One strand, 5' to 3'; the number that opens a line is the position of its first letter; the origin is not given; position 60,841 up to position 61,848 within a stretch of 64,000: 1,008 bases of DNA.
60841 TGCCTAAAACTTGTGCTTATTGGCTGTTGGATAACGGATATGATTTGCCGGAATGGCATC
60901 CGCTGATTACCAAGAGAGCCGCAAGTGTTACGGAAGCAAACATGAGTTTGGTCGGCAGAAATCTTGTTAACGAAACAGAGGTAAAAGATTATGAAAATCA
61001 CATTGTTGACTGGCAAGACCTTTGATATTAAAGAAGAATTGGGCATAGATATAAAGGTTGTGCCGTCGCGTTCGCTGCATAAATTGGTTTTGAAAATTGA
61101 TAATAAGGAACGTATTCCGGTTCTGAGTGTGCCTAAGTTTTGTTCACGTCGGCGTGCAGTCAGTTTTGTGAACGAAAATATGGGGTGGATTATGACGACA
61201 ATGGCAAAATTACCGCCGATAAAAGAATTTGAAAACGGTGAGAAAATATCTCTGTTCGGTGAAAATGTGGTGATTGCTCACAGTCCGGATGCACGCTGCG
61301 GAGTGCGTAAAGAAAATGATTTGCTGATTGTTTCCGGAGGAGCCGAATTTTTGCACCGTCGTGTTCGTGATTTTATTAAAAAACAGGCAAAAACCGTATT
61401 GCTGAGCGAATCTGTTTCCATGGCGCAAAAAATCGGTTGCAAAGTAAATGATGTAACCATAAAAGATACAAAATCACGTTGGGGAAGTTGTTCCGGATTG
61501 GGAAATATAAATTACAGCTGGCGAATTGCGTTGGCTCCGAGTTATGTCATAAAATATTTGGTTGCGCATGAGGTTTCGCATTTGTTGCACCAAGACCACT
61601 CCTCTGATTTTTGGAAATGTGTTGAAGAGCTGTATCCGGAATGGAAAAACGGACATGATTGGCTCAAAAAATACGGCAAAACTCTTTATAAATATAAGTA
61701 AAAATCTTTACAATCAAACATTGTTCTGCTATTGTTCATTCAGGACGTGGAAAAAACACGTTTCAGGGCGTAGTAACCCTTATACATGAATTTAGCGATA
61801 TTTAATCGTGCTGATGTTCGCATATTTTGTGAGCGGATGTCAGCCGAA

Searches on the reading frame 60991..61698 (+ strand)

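Call 10: search_protein_families(library=pfam, proteins=[window:60991-61698:+], max_evalue=0.01)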
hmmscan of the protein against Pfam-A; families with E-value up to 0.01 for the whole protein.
window:60991-61698:+ (236 aa): 2 families
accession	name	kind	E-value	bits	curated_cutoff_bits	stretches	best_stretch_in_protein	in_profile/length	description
PF01863.23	YgjP-like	-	4.3e-49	167.8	26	1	31-227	2-206/207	YgjP-like, metallopeptidase domain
PF08325.16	WLM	-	0.007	16.9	26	0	187-219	83-115/190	WLM domain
